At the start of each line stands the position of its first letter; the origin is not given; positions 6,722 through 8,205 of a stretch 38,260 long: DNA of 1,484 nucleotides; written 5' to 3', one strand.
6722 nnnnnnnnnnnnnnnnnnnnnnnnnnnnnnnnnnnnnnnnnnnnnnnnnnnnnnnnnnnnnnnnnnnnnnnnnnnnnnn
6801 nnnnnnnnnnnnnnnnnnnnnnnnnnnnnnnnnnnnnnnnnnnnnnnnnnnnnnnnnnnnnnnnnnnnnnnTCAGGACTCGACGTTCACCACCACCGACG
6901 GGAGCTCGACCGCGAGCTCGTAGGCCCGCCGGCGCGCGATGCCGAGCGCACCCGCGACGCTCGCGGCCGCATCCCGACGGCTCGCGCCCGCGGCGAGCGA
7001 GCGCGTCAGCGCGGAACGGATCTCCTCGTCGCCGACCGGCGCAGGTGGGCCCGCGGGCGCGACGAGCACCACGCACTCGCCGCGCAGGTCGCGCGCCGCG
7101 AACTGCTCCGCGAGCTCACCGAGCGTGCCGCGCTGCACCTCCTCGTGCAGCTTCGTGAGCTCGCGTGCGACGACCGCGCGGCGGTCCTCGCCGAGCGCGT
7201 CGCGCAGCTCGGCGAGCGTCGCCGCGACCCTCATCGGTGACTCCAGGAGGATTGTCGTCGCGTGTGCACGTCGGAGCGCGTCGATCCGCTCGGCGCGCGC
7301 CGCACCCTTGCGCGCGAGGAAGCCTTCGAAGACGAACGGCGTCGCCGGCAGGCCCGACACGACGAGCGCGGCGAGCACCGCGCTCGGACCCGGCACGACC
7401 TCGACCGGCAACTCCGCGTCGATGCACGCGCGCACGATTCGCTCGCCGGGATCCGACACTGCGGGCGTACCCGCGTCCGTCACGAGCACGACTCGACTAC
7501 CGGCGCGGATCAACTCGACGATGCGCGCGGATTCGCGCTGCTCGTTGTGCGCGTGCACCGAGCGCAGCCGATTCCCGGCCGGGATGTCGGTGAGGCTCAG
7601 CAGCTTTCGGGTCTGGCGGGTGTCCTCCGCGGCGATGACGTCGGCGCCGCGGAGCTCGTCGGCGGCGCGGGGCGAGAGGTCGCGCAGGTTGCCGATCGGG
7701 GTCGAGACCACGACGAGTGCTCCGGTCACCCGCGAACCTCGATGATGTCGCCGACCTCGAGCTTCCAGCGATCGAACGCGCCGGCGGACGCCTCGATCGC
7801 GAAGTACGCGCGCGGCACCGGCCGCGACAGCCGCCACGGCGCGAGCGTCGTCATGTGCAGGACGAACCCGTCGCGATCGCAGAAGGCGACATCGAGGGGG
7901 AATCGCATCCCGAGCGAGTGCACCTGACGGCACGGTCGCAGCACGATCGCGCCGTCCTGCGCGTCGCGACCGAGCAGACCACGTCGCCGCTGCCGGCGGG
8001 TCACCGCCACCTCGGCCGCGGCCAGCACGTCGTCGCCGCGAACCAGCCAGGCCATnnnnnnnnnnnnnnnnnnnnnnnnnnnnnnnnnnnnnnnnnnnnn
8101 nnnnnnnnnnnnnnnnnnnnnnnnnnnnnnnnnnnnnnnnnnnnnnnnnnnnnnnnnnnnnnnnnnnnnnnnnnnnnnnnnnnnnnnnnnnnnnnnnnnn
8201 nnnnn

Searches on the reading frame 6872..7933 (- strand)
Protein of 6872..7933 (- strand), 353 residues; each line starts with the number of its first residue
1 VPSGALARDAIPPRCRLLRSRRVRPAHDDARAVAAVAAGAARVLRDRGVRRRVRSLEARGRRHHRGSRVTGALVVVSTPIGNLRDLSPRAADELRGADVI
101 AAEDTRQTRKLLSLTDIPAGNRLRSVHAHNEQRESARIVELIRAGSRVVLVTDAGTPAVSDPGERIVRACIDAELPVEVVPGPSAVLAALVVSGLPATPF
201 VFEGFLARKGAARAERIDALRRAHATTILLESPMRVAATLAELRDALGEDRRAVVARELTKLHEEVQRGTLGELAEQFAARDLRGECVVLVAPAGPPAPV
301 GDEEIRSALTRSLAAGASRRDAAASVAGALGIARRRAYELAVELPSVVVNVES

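Call 15: search_protein_families(library=pfam, proteins=[window:6872-7933:-], max_evalue=0.001)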
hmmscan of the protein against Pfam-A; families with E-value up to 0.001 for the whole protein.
window:6872-7933:- (353 aa): 2 families
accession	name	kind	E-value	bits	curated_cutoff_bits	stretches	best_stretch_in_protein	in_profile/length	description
PF00590.25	TP_methylase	-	3.9e-34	118.9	27.8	1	73-275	2-212/212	Tetrapyrrole (Corrin/Porphyrin) Methylases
PF23016.2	RsmI_C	-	0.00032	20.9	27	1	308-344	9-45/46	RsmI C-terminal HTH domain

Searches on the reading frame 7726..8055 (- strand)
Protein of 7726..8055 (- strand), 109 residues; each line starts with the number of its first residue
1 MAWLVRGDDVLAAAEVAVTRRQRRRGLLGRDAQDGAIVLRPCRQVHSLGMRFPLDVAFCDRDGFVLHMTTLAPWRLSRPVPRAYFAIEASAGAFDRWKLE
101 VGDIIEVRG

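Call 15: search_protein_families(library=pfam, proteins=[window:7726-8055:-], max_evalue=0.001)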
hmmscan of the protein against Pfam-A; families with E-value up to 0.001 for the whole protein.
window:7726-8055:- (109 aa): 1 family
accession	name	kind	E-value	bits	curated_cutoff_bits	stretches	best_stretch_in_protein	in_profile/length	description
PF02643.20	DUF192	-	3.8e-15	56.2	27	1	14-106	3-95/96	Uncharacterized ACR, COG1430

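Call 58: search_protein_families(library=ncbifam, proteins=[window:7726-8055:-], max_evalue=0.01)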
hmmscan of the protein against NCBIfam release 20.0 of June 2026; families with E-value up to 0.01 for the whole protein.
window:7726-8055:- (109 aa): 1 family
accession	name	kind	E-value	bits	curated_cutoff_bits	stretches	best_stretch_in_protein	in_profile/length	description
NF002996.0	PRK03760.1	equivalog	2.5e-11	43.5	146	1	14-107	17-116/121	hypothetical protein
